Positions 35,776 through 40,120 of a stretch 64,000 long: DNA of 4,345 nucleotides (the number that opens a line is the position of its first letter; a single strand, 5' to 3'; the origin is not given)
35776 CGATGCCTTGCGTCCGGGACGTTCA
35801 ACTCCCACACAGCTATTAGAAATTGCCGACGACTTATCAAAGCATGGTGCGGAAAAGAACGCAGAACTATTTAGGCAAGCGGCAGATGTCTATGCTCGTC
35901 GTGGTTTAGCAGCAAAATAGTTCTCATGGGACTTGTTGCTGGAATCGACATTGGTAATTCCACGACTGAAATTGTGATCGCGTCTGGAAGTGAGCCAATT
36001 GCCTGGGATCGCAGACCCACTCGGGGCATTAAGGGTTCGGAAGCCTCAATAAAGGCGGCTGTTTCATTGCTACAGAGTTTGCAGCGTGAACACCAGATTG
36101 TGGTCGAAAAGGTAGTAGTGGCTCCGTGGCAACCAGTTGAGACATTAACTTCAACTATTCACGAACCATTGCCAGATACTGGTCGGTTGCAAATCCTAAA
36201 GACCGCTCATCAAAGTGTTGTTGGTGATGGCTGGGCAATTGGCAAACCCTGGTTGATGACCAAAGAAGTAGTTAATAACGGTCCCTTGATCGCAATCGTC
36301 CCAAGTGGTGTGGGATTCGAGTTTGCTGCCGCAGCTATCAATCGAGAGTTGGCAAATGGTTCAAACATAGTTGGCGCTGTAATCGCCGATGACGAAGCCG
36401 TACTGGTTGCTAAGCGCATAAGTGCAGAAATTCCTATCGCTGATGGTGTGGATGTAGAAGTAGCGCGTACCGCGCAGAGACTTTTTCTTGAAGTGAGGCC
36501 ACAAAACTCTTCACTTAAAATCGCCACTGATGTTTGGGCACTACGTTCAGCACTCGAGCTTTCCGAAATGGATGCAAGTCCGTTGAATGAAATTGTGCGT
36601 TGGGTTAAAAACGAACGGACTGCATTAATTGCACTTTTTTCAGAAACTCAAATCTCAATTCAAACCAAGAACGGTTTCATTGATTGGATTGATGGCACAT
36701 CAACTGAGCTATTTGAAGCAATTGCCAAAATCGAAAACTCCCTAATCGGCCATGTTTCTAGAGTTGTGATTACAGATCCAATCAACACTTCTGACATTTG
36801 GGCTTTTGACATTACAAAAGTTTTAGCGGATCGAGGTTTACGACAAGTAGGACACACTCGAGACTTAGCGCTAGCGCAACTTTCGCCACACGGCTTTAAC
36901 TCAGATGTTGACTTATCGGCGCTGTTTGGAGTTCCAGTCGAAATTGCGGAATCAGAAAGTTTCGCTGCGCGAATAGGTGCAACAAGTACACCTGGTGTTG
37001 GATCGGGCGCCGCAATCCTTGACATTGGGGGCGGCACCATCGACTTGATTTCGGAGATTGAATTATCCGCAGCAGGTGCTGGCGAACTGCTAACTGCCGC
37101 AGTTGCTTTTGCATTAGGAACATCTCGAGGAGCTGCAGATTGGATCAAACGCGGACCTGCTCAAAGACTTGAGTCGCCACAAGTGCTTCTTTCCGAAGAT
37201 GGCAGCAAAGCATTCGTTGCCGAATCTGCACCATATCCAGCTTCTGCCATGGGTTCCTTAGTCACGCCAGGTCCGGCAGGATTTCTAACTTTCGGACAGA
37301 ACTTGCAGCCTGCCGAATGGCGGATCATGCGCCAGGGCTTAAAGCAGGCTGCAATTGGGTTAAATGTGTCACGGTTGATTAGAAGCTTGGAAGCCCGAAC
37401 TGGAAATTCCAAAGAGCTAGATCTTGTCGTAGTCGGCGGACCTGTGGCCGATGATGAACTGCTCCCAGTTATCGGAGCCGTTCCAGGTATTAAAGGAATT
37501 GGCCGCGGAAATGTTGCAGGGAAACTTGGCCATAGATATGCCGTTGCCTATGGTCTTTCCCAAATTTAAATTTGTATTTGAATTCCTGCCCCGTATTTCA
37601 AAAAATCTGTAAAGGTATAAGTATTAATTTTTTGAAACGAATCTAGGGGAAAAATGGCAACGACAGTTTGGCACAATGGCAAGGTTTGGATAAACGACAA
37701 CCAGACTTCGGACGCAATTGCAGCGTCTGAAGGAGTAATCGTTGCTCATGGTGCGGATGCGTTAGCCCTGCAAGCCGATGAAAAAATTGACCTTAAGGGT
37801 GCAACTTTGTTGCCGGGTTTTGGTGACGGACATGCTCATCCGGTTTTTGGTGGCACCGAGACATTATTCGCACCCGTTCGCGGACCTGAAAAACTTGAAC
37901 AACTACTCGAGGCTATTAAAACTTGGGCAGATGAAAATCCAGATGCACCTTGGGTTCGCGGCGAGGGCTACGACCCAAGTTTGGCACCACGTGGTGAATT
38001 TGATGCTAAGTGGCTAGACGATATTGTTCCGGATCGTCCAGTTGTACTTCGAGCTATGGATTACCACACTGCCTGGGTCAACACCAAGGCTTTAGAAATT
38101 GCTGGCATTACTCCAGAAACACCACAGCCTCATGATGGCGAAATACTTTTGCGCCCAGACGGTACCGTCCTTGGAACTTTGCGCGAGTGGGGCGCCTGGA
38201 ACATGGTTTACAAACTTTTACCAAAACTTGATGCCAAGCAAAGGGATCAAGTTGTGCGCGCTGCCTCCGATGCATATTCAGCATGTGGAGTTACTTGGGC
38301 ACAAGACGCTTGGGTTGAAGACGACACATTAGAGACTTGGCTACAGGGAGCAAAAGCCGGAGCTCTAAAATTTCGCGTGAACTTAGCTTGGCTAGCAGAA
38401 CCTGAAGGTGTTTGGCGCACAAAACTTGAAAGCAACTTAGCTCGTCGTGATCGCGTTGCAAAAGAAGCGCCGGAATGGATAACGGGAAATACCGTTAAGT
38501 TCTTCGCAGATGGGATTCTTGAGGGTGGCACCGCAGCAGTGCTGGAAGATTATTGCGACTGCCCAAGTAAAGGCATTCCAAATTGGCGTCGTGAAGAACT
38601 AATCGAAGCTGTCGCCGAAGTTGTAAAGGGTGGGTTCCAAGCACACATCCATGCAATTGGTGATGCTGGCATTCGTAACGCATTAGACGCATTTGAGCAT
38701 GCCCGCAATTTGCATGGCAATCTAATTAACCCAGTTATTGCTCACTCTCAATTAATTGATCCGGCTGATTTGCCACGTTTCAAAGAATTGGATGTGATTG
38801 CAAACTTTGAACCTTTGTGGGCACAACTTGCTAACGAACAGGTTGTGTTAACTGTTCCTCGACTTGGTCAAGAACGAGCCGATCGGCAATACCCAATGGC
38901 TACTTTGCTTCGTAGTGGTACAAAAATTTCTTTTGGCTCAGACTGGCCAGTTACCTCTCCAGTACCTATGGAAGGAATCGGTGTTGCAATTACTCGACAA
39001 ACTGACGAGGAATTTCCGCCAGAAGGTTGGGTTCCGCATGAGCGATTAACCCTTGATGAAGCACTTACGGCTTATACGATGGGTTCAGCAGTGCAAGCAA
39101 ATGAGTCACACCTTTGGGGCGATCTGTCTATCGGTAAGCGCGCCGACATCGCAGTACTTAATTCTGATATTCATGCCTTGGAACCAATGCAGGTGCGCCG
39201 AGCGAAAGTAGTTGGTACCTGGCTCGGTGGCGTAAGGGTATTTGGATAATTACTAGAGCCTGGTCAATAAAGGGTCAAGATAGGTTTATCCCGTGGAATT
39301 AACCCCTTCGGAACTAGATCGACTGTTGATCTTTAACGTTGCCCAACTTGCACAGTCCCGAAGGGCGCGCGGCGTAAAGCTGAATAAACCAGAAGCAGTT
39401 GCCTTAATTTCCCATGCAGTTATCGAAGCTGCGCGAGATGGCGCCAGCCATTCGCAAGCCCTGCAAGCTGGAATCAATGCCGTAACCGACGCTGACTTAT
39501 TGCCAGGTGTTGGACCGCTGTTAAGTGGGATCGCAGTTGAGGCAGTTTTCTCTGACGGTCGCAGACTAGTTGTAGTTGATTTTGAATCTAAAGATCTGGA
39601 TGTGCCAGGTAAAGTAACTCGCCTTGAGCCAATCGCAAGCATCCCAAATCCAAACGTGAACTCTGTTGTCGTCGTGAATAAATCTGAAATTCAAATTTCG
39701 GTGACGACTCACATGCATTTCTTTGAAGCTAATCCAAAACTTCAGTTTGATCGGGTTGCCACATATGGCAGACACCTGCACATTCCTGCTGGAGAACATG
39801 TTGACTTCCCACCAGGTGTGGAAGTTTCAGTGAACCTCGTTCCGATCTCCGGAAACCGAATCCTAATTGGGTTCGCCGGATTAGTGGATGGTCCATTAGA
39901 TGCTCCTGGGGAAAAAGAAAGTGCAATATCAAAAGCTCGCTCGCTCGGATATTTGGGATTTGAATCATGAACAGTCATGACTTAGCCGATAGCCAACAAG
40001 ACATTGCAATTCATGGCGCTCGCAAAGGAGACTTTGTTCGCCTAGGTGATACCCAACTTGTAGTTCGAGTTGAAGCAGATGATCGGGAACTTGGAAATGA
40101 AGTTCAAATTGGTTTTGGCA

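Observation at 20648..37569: BMC locus is contiguous with a B12-dependent diol dehydratase module: possible dual-input propionaldehyde metabolosome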

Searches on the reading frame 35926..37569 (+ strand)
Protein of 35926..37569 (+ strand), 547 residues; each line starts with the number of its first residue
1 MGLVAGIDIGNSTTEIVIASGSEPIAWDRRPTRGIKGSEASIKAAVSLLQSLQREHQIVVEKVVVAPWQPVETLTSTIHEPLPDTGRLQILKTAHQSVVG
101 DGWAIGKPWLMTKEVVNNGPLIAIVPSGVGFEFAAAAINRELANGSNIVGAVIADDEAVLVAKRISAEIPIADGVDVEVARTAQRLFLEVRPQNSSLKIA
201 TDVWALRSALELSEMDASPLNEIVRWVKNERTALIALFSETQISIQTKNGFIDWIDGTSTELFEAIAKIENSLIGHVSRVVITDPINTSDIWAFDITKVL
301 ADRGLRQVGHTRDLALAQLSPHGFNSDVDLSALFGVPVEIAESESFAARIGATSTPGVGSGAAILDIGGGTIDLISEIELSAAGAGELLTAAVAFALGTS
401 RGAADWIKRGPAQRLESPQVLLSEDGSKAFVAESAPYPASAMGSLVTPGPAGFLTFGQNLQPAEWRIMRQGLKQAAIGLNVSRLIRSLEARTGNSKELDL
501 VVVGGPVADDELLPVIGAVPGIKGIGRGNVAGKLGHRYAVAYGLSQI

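Call 4: search_protein_families(library=pfam, proteins=[window:35926-37569:+])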
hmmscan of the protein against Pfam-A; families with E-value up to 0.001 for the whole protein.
window:35926-37569:+ (547 aa): 2 families
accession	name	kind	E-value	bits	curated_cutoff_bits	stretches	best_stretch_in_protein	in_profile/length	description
PF08841.16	DDR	-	1.2e-33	117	24.6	1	330-545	103-325/328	Diol dehydratase reactivase ATPase-like domain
PF18427.7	DDR_swiveling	-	1.2e-14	55.2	26.5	1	113-235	31-154/162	DD-reactivating factor swiveling domain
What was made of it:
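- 35926..37569 (+): Divergent diol-dehydratase reactivase large subunit. No small-subunit gene follows. Pfam DDR + DDR_swiveling (call 4).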

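Call 38: search_protein_families(library=ncbifam, proteins=[window:35926-37569:+], max_evalue=0.00001)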
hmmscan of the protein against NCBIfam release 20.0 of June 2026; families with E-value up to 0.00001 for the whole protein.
window:35926-37569:+ (547 aa): 1 family
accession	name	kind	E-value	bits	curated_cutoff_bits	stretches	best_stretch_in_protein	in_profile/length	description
TIGR04491.1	reactive_PduG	equivalog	7e-39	133.7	400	2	3-235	1-244/599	diol dehydratase reactivase subunit alpha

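Call 71: search_solved_structures(query=window:35926-37569:+, show_alignments=1, max_evalue=0.001)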
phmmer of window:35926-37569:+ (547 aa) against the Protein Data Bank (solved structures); distinct sequences matched with E-value up to 0.001: 2.
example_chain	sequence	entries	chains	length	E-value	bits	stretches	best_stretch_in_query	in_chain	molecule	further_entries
2d0o_A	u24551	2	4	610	3.2e-26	95.8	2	334-544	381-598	diol dehydratase-reactivating factor large subunit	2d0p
1nbw_A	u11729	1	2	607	8.3e-19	71.3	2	329-544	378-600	GLYCEROL DEHYDRATASE REACTIVASE ALPHA SUBUNIT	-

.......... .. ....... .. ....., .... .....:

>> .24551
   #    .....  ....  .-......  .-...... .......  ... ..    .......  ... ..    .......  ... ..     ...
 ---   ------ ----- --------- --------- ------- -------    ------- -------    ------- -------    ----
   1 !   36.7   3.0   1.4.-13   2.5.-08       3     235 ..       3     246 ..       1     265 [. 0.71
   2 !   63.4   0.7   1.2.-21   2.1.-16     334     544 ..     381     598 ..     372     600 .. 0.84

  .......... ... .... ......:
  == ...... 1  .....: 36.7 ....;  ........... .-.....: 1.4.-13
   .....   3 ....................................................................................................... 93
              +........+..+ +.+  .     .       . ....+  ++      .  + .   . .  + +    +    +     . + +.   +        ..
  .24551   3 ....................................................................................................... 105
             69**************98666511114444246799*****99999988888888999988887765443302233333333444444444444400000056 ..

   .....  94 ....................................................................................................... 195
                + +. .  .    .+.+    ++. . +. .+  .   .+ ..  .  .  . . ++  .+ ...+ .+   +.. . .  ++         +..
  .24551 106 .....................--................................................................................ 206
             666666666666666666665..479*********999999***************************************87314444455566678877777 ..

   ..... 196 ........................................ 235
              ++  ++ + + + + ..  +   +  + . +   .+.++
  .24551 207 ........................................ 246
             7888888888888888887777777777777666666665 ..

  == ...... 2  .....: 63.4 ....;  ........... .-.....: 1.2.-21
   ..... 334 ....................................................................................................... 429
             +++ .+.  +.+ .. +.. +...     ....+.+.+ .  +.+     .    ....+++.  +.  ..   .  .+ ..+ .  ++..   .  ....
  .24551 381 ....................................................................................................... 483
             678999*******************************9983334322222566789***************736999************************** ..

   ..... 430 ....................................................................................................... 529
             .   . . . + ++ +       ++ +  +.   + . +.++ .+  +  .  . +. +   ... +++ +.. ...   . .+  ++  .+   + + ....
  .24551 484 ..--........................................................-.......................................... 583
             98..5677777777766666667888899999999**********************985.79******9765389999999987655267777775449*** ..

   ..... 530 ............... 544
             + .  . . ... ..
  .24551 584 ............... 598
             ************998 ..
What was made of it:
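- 35926..37569 (+): PDB 2D0O_A, E = 3e-26 (call 71).
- On B12-dependent diol/glycerol dehydratase: Only a divergent large subunit is present (NCBIfam score 133.7 against cutoff 400, call 38; PDB 2D0O_A, call 71).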

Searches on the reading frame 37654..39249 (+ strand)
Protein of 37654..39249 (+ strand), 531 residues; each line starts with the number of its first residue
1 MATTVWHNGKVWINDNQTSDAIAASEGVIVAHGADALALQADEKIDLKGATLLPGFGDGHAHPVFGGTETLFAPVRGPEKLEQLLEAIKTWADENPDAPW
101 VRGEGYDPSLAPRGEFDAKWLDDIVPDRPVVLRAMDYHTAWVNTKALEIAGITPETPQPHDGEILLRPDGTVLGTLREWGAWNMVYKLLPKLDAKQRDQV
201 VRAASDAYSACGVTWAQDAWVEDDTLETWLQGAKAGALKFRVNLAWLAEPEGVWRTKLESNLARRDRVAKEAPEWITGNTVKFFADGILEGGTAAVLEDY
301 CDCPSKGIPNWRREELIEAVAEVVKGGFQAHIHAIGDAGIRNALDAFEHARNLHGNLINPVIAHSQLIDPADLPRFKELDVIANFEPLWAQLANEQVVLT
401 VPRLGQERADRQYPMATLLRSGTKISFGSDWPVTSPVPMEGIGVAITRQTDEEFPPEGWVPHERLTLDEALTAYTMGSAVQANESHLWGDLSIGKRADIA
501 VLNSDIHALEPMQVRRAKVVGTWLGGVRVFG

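Call 4: search_protein_families(library=pfam, proteins=[window:37654-39249:+])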
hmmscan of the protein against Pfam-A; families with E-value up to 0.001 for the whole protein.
window:37654-39249:+ (531 aa): 2 families
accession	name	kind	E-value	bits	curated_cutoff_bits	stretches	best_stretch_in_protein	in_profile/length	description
PF07969.17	Amidohydro_3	-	2.2e-95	321.3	29.7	1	45-530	3-472/472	Amidohydrolase family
PF01979.26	Amidohydro_1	-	3.3e-11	43.5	25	1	314-526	135-342/345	Amidohydrolase family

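Call 38: search_protein_families(library=ncbifam, proteins=[window:37654-39249:+], max_evalue=0.00001)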
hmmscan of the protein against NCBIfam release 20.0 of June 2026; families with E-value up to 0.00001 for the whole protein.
window:37654-39249:+ (531 aa): 3 families
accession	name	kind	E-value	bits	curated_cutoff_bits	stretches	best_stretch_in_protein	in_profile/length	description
TIGR01224.1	hutI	equivalog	7.1e-10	38.2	298.15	0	20-68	4-54/377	imidazolonepropionase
NF051886.1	XaaProDiPepCaul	equivalog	1.5e-07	30.8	500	0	19-62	18-63/398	Xaa-Pro dipeptidase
NF006689.0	PRK09237.1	equivalog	6e-06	25.1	371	0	4-69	5-72/383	amidohydrolase/deacetylase family metallohydrolase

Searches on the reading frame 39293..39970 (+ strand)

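Call 4: search_protein_families(library=pfam, proteins=[window:39293-39970:+])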
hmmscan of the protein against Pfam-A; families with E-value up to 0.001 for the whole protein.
window:39293-39970:+ (225 aa): 2 families
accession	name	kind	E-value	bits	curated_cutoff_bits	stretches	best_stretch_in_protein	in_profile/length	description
PF00547.23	Urease_gamma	-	1e-30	106.4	23.9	1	1-95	1-95/99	Urease, gamma subunit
PF00699.25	Urease_beta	-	1.3e-23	83.3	25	1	113-200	10-97/98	Urease beta subunit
